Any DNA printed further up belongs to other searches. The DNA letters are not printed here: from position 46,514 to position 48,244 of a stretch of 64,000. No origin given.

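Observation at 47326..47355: Sigma-54 activator whose GAFTGA sigma-54-contact loop is replaced by GSYTSA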

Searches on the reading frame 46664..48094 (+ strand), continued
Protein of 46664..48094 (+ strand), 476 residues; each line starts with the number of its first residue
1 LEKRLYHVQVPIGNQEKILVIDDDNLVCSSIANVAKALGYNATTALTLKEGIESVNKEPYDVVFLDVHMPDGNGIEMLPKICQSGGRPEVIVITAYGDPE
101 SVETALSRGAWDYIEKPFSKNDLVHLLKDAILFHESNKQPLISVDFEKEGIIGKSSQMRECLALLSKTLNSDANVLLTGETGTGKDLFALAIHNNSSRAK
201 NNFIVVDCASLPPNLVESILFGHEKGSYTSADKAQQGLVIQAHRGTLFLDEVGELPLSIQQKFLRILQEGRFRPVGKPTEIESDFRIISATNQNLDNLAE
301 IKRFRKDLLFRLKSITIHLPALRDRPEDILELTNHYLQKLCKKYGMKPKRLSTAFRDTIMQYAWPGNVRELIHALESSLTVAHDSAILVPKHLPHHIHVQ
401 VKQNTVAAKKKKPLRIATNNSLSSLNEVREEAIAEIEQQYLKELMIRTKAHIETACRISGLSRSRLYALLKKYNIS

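Call 5: find_homologous_proteins(query=window:46664-48094:+, max_evalue=1e-20)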
Query window:46664-48094:+ (476 aa): 7999 proteins with E <= 1e-20 among 8000 candidates; the best 120 are listed.
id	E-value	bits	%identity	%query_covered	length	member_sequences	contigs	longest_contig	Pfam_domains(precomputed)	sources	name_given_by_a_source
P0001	0.0e+0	1025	99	98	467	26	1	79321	PF00158.33,PF07724.21,PF25601.2,PF14532.13,PF07728.21,PF00072.31,PF01078.28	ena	-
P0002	2.3e-246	836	77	100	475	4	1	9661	PF00158.33,PF25601.2,PF14532.13,PF07728.21,PF00072.31,PF01078.28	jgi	jgi:two-component system, NtrC family, response regulator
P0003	7.6e-246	834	78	98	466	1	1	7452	PF00158.33,PF25601.2,PF02954.26,PF00004.36,PF14532.13,PF07728.21,PF00072.31,PF01078.28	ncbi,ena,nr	ncbi:MAG TPA: sigma-54 dependent transcriptional regulator [Desulfomonilia bacterium]|nr:sigma-54 de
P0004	2.7e-241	819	78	97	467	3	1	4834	PF01695.24,PF00158.33,PF25601.2,PF00004.36,PF14532.13,PF07728.21,PF00072.31,PF01078.28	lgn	-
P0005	3.3e-240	815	77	98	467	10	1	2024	PF01695.24,PF00158.33,PF25601.2,PF00004.36,PF14532.13,PF07728.21,PF00072.31,PF01078.28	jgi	-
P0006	1.4e-238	810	74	100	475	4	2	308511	PF00158.33,PF25601.2,PF14532.13,PF07728.21,PF00072.31,PF01078.28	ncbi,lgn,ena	-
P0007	1.5e-236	803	75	99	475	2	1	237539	PF00158.33,PF25601.2,PF14532.13,PF07728.21,PF00072.31,PF01078.28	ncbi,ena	-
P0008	1.7e-234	797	74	100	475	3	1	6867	PF00158.33,PF07724.21,PF25601.2,PF02954.26,PF14532.13,PF07728.21,PF00072.31,PF01078.28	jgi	jgi:two-component system, NtrC family, response regulator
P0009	6.1e-227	772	73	97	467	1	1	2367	PF00158.33,PF07724.21,PF25601.2,PF14532.13,PF07728.21,PF00072.31,PF01078.28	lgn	-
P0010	1.5e-226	770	71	97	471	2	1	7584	PF00158.33,PF07724.21,PF25601.2,PF14532.13,PF07728.21,PF00072.31,PF01078.28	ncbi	-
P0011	2.1e-226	770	73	97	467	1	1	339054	PF00158.33,PF07724.21,PF25601.2,PF14532.13,PF07728.21,PF00072.31,PF01078.28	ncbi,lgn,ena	-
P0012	4.5e-226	769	71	98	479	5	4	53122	PF00158.33,PF07724.21,PF25601.2,PF00004.36,PF14532.13,PF07728.21,PF00072.31,PF01078.28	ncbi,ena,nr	ncbi:MAG TPA: sigma-54 dependent transcriptional regulator [Deltaproteobacteria bacterium]|nr:sigma-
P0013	2.9e-225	766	71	97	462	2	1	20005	PF00158.33,PF07724.21,PF25601.2,PF14532.13,PF07728.21,PF00072.31,PF01078.28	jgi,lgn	-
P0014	1.8e-224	764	72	97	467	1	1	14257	PF00158.33,PF07724.21,PF25601.2,PF14532.13,PF07728.21,PF00072.31,PF01078.28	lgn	-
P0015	4.4e-224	762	72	97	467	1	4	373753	PF00158.33,PF07724.21,PF25601.2,PF14532.13,PF07728.21,PF00072.31,PF01078.28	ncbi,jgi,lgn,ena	-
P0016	1.8e-223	760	70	100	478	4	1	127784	PF00158.33,PF25601.2,PF14532.13,PF07728.21,PF00072.31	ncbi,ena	-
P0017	7.5e-222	755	71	97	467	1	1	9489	PF00158.33,PF07724.21,PF25601.2,PF00004.36,PF14532.13,PF07728.21,PF00072.31,PF01078.28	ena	-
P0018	3.6e-221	753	71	97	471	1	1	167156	PF00158.33,PF25601.2,PF02954.26,PF00004.36,PF14532.13,PF00072.31,PF01078.28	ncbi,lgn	-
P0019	3.7e-221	753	71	97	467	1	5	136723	PF00158.33,PF07724.21,PF25601.2,PF00004.36,PF14532.13,PF07728.21,PF00072.31,PF01078.28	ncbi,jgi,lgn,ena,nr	ncbi:MAG TPA: sigma-54 dependent transcriptional regulator [Deltaproteobacteria bacterium]|jgi:two-c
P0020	7.8e-221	752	70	97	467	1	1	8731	PF00158.33,PF07724.21,PF25601.2,PF14532.13,PF07728.21,PF00072.31,PF01078.28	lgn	-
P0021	1.6e-220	751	70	98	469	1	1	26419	PF00158.33,PF07724.21,PF25601.2,PF14532.13,PF07728.21,PF00072.31,PF01078.28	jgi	jgi:two-component system, NtrC family, response regulator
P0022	1.8e-220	750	71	97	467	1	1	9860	PF00158.33,PF07724.21,PF25601.2,PF00004.36,PF14532.13,PF07728.21,PF00072.31,PF01078.28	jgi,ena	-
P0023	1.9e-220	750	70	98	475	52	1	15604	PF00158.33,PF07724.21,PF25601.2,PF14532.13,PF07728.21,PF00072.31,PF01078.28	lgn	-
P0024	3.4e-220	749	71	97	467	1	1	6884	PF00158.33,PF07724.21,PF25601.2,PF14532.13,PF00072.31,PF01078.28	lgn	-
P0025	4.3e-217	739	71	98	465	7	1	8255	PF00158.33,PF07724.21,PF25601.2,PF00004.36,PF14532.13,PF07728.21,PF00072.31,PF01078.28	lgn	-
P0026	4.4e-217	739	69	97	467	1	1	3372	PF00158.33,PF07724.21,PF25601.2,PF14532.13,PF07728.21,PF00072.31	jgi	jgi:two-component system, NtrC family, response regulator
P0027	4.8e-217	739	70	97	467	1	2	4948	PF00158.33,PF07724.21,PF25601.2,PF14532.13,PF07728.21,PF00072.31,PF01078.28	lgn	-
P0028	2.7e-211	720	68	97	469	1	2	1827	PF00158.33,PF07724.21,PF25601.2,PF00004.36,PF14532.13,PF07728.21,PF00072.31,PF01078.28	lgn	-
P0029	9.2e-209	712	68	97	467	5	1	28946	PF00158.33,PF25601.2,PF14532.13,PF07728.21,PF00072.31,PF01078.28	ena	-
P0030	3.9e-208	710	72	90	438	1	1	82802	PF00158.33,PF07724.21,PF25601.2,PF14532.13,PF07728.21,PF00072.31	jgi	jgi:two-component system NtrC family response regulator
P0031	3.9e-200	683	66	98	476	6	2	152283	PF00158.33,PF25601.2,PF00004.36,PF14532.13,PF07728.21,PF00072.31,PF01078.28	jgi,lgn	-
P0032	4.3e-200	683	64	97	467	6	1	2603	PF00158.33,PF07724.21,PF25601.2,PF14532.13,PF00072.31,PF01078.28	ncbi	-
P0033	6.8e-200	683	72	87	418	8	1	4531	PF00158.33,PF25601.2,PF00004.36,PF14532.13,PF07728.21,PF00072.31,PF01078.28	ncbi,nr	ncbi:MAG TPA: sigma-54 dependent transcriptional regulator, partial [Deltaproteobacteria bacterium]|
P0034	9.2e-200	682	66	97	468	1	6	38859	PF00158.33,PF07724.21,PF25601.2,PF14532.13,PF07728.21,PF00072.31,PF01078.28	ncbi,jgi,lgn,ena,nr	ncbi:MAG TPA: sigma-54 dependent transcriptional regulator [Deltaproteobacteria bacterium]|nr:sigma-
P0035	2.0e-197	674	65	98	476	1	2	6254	PF00158.33,PF25601.2,PF02954.26,PF14532.13,PF07728.21,PF00072.31,PF01078.28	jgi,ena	-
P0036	6.9e-197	673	66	98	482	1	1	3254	PF01695.24,PF00158.33,PF25601.2,PF00004.36,PF14532.13,PF07728.21,PF00072.31,PF01078.28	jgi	jgi:two-component system, NtrC family, response regulator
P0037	2.2e-196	671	65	97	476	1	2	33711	PF00158.33,PF25601.2,PF00004.36,PF14532.13,PF07728.21,PF00072.31,PF01078.28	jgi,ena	jgi:two-component system NtrC family response regulator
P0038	4.7e-195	667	65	98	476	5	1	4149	PF00158.33,PF25601.2,PF14532.13,PF07728.21,PF00072.31,PF01078.28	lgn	-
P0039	4.0e-193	660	64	98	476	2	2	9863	PF00158.33,PF25601.2,PF14532.13,PF07728.21,PF00072.31,PF01078.28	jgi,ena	-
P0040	9.1e-185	633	62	97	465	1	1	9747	PF00158.33,PF25601.2,PF02954.26,PF14532.13,PF07728.21,PF00072.31,PF01078.28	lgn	-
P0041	1.4e-180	619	68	84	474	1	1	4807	PF00158.33,PF07724.21,PF25601.2,PF14532.13,PF07728.21,PF00072.31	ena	-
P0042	3.2e-177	608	59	97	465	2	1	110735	PF00158.33,PF25601.2,PF02954.26,PF14532.13,PF07728.21,PF00072.31,PF01078.28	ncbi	ncbi:MAG: sigma-54-dependent transcriptional regulator [Desulfomonilia bacterium]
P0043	7.0e-164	564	66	80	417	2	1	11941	PF00158.33,PF25601.2,PF14532.13,PF07728.21,PF00072.31,PF01078.28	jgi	-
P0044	1.6e-163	563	54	96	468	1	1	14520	PF00158.33,PF25601.2,PF14532.13,PF07728.21,PF00072.31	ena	-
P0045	1.6e-163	563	54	96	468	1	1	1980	PF00158.33,PF25601.2,PF14532.13,PF07728.21,PF00072.31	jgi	-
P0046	3.0e-163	562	54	96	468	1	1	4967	PF00158.33,PF25601.2,PF14532.13,PF07728.21,PF00072.31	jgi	-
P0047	3.0e-162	559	54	96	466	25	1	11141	PF00158.33,PF25601.2,PF14532.13,PF07728.21,PF00072.31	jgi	jgi:two-component system NtrC family response regulator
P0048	3.9e-162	558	54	96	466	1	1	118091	PF00158.33,PF25601.2,PF14532.13,PF07728.21,PF00072.31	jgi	jgi:two-component system NtrC family response regulator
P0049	4.9e-162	558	55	96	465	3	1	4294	PF00158.33,PF25601.2,PF02954.26,PF14532.13,PF07728.21,PF00072.31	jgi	jgi:two-component system NtrC family response regulator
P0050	2.7e-161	555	53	96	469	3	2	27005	PF00158.33,PF07724.21,PF25601.2,PF02954.26,PF14532.13,PF07728.21,PF00072.31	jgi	jgi:two-component system NtrC family response regulator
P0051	2.9e-161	555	54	96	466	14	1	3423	PF00158.33,PF25601.2,PF02954.26,PF14532.13,PF07728.21,PF00072.31,PF01078.28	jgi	jgi:two-component system NtrC family response regulator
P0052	5.4e-161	554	54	96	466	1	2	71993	PF00158.33,PF25601.2,PF14532.13,PF07728.21,PF00072.31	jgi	jgi:two-component system NtrC family response regulator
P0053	5.9e-161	554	55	96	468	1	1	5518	PF00158.33,PF25601.2,PF02954.26,PF14532.13,PF07728.21,PF00072.31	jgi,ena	-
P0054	6.9e-161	554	54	96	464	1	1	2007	PF00158.33,PF25601.2,PF14532.13,PF07728.21,PF00072.31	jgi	jgi:two-component system, NtrC family, response regulator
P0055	8.0e-161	554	55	96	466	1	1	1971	PF00158.33,PF25601.2,PF14532.13,PF07728.21,PF00072.31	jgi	-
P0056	2.1e-160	552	54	96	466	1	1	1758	PF00158.33,PF25601.2,PF14532.13,PF07728.21,PF00072.31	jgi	-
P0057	2.9e-160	552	54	96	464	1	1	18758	PF00158.33,PF25601.2,PF14532.13,PF07728.21,PF00072.31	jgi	jgi:two-component system NtrC family response regulator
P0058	3.2e-160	552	53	96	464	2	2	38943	PF00158.33,PF25601.2,PF14532.13,PF07728.21,PF00072.31,PF01078.28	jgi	jgi:two-component system NtrC family response regulator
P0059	3.9e-160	552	53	96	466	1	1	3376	PF00158.33,PF25601.2,PF14532.13,PF07728.21,PF00072.31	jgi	jgi:two-component system NtrC family response regulator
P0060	4.2e-160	551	53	96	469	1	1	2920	PF00158.33,PF07724.21,PF25601.2,PF14532.13,PF07728.21,PF00072.31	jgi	jgi:two-component system NtrC family response regulator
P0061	5.3e-160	551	53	96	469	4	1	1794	PF00158.33,PF07724.21,PF25601.2,PF14532.13,PF07728.21,PF00072.31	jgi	-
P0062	9.0e-160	550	54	96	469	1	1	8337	PF00158.33,PF07724.21,PF25601.2,PF14532.13,PF07728.21,PF00072.31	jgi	jgi:two-component system NtrC family response regulator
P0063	9.1e-160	550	55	96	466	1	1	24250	PF00158.33,PF25601.2,PF14532.13,PF07728.21,PF00072.31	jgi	jgi:two-component system NtrC family response regulator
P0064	1.0e-159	550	53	96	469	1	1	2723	PF00158.33,PF25601.2,PF14532.13,PF07728.21,PF00072.31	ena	-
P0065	2.0e-159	549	54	96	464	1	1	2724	PF00158.33,PF25601.2,PF14532.13,PF07728.21,PF00072.31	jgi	jgi:two-component system NtrC family response regulator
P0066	3.3e-159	548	53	96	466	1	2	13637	PF00158.33,PF25601.2,PF14532.13,PF07728.21,PF00072.31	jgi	jgi:two-component system NtrC family response regulator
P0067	7.4e-159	547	54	97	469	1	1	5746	PF00158.33,PF07724.21,PF25601.2,PF02954.26,PF14532.13,PF07728.21,PF00072.31,PF01078.28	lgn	-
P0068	8.1e-159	547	54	96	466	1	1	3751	PF00158.33,PF25601.2,PF14532.13,PF07728.21,PF00072.31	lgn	-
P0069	8.4e-159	547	54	96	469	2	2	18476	PF00158.33,PF25601.2,PF14532.13,PF07728.21,PF00072.31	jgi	jgi:two-component system NtrC family response regulator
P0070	1.4e-158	546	54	97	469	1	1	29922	PF00158.33,PF07724.21,PF25601.2,PF02954.26,PF14532.13,PF07728.21,PF00072.31,PF01078.28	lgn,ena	-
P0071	2.3e-158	546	53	96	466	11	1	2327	PF00158.33,PF25601.2,PF02954.26,PF14532.13,PF07728.21,PF00072.31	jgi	jgi:two-component system NtrC family response regulator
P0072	2.4e-158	546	54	96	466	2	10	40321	PF00158.33,PF25601.2,PF02954.26,PF14532.13,PF07728.21,PF00072.31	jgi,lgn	jgi:two-component system NtrC family response regulator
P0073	3.3e-158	545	54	96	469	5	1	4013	PF00158.33,PF07724.21,PF25601.2,PF14532.13,PF07728.21,PF00072.31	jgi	-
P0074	3.7e-158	545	53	96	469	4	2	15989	PF00158.33,PF07724.21,PF25601.2,PF14532.13,PF07728.21,PF00072.31,PF01078.28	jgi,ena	jgi:two-component system NtrC family response regulator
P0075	3.8e-158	545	54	96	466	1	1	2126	PF00158.33,PF07724.21,PF25601.2,PF02954.26,PF14532.13,PF07728.21,PF00072.31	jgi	jgi:two-component system, NtrC family, response regulator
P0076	4.0e-158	545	54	96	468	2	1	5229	PF00158.33,PF25601.2,PF14532.13,PF07728.21,PF00072.31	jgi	jgi:two-component system NtrC family response regulator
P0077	4.6e-158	545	53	96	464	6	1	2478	PF00158.33,PF25601.2,PF14532.13,PF07728.21,PF00072.31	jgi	jgi:two-component system NtrC family response regulator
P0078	5.0e-158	545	54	96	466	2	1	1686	PF00158.33,PF25601.2,PF02954.26,PF14532.13,PF07728.21,PF00072.31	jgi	-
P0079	5.2e-158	545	55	96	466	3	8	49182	PF00158.33,PF25601.2,PF14532.13,PF07728.21,PF00072.31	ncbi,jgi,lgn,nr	ncbi:MAG: sigma-54-dependent Fis family transcriptional regulator [Deltaproteobacteria bacterium]|nr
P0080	7.4e-158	544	53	96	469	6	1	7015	PF00158.33,PF07724.21,PF25601.2,PF14532.13,PF07728.21,PF00072.31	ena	-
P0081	1.1e-157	543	54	96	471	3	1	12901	PF00158.33,PF07724.21,PF25601.2,PF02954.26,PF14532.13,PF07728.21,PF00072.31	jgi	jgi:two-component system NtrC family response regulator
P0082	1.2e-157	543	53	96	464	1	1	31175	PF00158.33,PF25601.2,PF14532.13,PF07728.21,PF00072.31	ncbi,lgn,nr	ncbi:MAG: sigma-54-dependent Fis family transcriptional regulator [Syntrophaceae bacterium]|nr:sigma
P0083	1.5e-157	543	52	97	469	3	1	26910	PF00158.33,PF25601.2,PF14532.13,PF07728.21,PF00072.31,PF01078.28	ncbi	ncbi:MAG: sigma-54-dependent transcriptional regulator [Candidatus Aminicenantaceae bacterium]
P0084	1.7e-157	543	54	96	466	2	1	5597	PF00158.33,PF07724.21,PF25601.2,PF02954.26,PF14532.13,PF07728.21,PF00072.31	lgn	-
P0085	1.7e-157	543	53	96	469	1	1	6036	PF00158.33,PF25601.2,PF14532.13,PF07728.21,PF00072.31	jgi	-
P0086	2.6e-157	542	52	96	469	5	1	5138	PF00158.33,PF25601.2,PF14532.13,PF07728.21,PF00072.31,PF01078.28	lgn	-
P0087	2.7e-157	542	53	96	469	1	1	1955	PF00158.33,PF25601.2,PF14532.13,PF07728.21,PF00072.31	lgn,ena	-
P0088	2.7e-157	542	52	96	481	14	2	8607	PF00158.33,PF07724.21,PF25601.2,PF02954.26,PF14532.13,PF07728.21,PF00072.31,PF01078.28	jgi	jgi:two-component system NtrC family response regulator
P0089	3.0e-157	542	53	96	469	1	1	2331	PF00158.33,PF25601.2,PF14532.13,PF07728.21,PF00072.31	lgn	-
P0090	3.6e-157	542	52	96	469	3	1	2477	PF00158.33,PF07724.21,PF25601.2,PF14532.13,PF07728.21,PF00072.31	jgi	jgi:two-component system NtrC family response regulator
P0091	5.4e-157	541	52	96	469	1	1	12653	PF00158.33,PF25601.2,PF14532.13,PF07728.21,PF00072.31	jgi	jgi:two-component system NtrC family response regulator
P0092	5.4e-157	541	52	96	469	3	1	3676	PF00158.33,PF07724.21,PF25601.2,PF14532.13,PF07728.21,PF00072.31,PF01078.28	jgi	jgi:two-component system NtrC family response regulator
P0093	5.5e-157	541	53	96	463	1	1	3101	PF00158.33,PF07724.21,PF25601.2,PF02954.26,PF14532.13,PF07728.21,PF00072.31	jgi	jgi:two-component system NtrC family response regulator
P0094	6.6e-157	541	52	96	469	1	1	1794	PF00158.33,PF25601.2,PF14532.13,PF07728.21,PF00072.31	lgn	-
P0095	7.8e-157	541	53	96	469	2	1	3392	PF00158.33,PF25601.2,PF14532.13,PF07728.21,PF00072.31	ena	-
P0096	8.4e-157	541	54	96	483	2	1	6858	PF00158.33,PF07724.21,PF25601.2,PF02954.26,PF14532.13,PF07728.21,PF00072.31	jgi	jgi:two-component system NtrC family response regulator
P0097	8.6e-157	540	53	97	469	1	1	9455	PF00158.33,PF07724.21,PF25601.2,PF02954.26,PF14532.13,PF07728.21,PF00072.31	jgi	jgi:two-component system NtrC family response regulator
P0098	1.0e-156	540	52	96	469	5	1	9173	PF00158.33,PF25601.2,PF14532.13,PF07728.21,PF00072.31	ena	-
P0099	1.0e-156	540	54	96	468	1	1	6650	PF00158.33,PF25601.2,PF14532.13,PF07728.21,PF00072.31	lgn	-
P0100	1.1e-156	540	53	96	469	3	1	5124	PF00158.33,PF25601.2,PF14532.13,PF07728.21,PF00072.31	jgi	jgi:two-component system NtrC family response regulator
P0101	1.1e-156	540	53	96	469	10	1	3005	PF00158.33,PF07724.21,PF25601.2,PF02954.26,PF14532.13,PF07728.21,PF00072.31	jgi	jgi:two-component system NtrC family response regulator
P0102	3.5e-156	538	52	96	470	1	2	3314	PF00158.33,PF25601.2,PF02954.26,PF14532.13,PF07728.21,PF00072.31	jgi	jgi:two-component system, NtrC family, response regulator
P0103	4.0e-156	538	51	93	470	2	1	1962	PF00158.33,PF25601.2,PF02954.26,PF14532.13,PF07728.21,PF00072.31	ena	-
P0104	4.6e-156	538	52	96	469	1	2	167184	PF00158.33,PF25601.2,PF14532.13,PF07728.21,PF00072.31,PF01078.28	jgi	jgi:two-component system NtrC family response regulator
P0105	4.8e-156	538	54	99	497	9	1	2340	PF00158.33,PF25601.2,PF14532.13,PF07728.21,PF00072.31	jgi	-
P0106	5.2e-156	538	53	96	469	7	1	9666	PF00158.33,PF07724.21,PF25601.2,PF14532.13,PF07728.21,PF00072.31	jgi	jgi:two-component system NtrC family response regulator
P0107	5.7e-156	538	52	96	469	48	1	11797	PF00158.33,PF25601.2,PF02954.26,PF14532.13,PF07728.21,PF00072.31,PF01078.28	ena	-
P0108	8.1e-156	537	53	96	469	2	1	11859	PF00158.33,PF07724.21,PF25601.2,PF14532.13,PF07728.21,PF00072.31,PF01078.28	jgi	jgi:two-component system NtrC family response regulator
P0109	8.4e-156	537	53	96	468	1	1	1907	PF00158.33,PF25601.2,PF02954.26,PF14532.13,PF07728.21,PF00072.31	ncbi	-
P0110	8.7e-156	537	53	97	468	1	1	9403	PF00158.33,PF25601.2,PF14532.13,PF07728.21,PF00072.31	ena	-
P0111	8.9e-156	537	53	96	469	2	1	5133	PF00158.33,PF25601.2,PF14532.13,PF07728.21,PF00072.31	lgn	-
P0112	1.0e-155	537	53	97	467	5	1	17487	PF00158.33,PF25601.2,PF02954.26,PF14532.13,PF07728.21,PF00072.31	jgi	jgi:two-component system NtrC family response regulator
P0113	1.2e-155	537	53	96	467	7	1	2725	PF00158.33,PF07724.21,PF25601.2,PF02954.26,PF14532.13,PF07728.21,PF00072.31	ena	-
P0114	1.6e-155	536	53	96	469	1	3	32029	PF00158.33,PF25601.2,PF02954.26,PF14532.13,PF07728.21,PF00072.31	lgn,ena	-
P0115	1.9e-155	536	54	96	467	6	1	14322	PF00158.33,PF07724.21,PF25601.2,PF14532.13,PF07728.21,PF00072.31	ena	-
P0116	1.9e-155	536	52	96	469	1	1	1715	PF00158.33,PF25601.2,PF14532.13,PF07728.21,PF00072.31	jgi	jgi:two-component system NtrC family response regulator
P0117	2.0e-155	536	51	96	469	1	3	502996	PF00158.33,PF25601.2,PF14532.13,PF07728.21,PF00072.31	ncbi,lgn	-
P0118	2.0e-155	536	52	96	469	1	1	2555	PF00158.33,PF25601.2,PF14532.13,PF07728.21,PF00072.31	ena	-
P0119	2.1e-155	536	52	96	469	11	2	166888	PF00158.33,PF07724.21,PF25601.2,PF02954.26,PF14532.13,PF07728.21,PF00072.31,PF01078.28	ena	-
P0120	2.3e-155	536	53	96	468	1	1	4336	PF00158.33,PF25601.2,PF14532.13,PF07728.21,PF00072.31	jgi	jgi:two-component system NtrC family response regulator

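Call 8: find_encoding_contigs(protein=P0006, flank=6000, max_places=2)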
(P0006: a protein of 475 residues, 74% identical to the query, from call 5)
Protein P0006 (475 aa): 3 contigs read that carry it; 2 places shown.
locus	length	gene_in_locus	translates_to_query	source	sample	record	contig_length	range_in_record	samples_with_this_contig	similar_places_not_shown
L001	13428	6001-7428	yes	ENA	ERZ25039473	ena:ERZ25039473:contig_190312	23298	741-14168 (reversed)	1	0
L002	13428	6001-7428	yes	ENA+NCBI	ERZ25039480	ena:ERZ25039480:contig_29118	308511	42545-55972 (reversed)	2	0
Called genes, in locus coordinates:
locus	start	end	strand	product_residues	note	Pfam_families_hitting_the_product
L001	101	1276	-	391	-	PF01425:Amidase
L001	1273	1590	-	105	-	PF01425:Amidase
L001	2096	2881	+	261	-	PF00140:Sigma70_r1_2, PF04542:Sigma70_r2, PF04545:Sigma70_r4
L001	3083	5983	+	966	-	PF13188:PAS_8, PF08448:PAS_4 (weak), PF00989:PAS, PF13426:PAS_9, PF08448:PAS_4, PF13426:PAS_9, PF02518:HATPase_c, PF00072:Response_reg, +3 more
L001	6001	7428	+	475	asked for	PF00072:Response_reg, PF00158:Sigma54_activat, PF01078:Mg_chelatase (faint), PF14532:Sigma54_activ_2, PF07728:AAA_5, PF25601:AAA_lid_14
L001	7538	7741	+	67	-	PF01165:Ribosomal_S21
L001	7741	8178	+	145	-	PF09424:YqeY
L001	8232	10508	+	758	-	PF00488:MutS_V, PF20297:MSSS (weak), PF01713:Smr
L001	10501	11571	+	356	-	PF01807:Zn_ribbon_DnaG, PF08275:DNAG_N, PF01751:Toprim, PF13155:Toprim_2, PF13362:Toprim_3, PF13662:Toprim_4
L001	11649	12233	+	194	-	-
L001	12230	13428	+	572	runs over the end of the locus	PF03979:Sigma70_r1_1, PF00140:Sigma70_r1_2, PF04542:Sigma70_r2, PF04539:Sigma70_r3, PF04545:Sigma70_r4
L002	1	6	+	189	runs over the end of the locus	-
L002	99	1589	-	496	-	PF01425:Amidase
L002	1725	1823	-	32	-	-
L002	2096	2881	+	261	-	PF00140:Sigma70_r1_2, PF04542:Sigma70_r2, PF04545:Sigma70_r4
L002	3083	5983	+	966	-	PF13188:PAS_8, PF08448:PAS_4 (weak), PF00989:PAS, PF13426:PAS_9, PF08448:PAS_4, PF13426:PAS_9, PF02518:HATPase_c, PF00072:Response_reg, +3 more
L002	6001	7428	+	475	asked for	PF00072:Response_reg, PF00158:Sigma54_activat, PF01078:Mg_chelatase (faint), PF14532:Sigma54_activ_2, PF07728:AAA_5, PF25601:AAA_lid_14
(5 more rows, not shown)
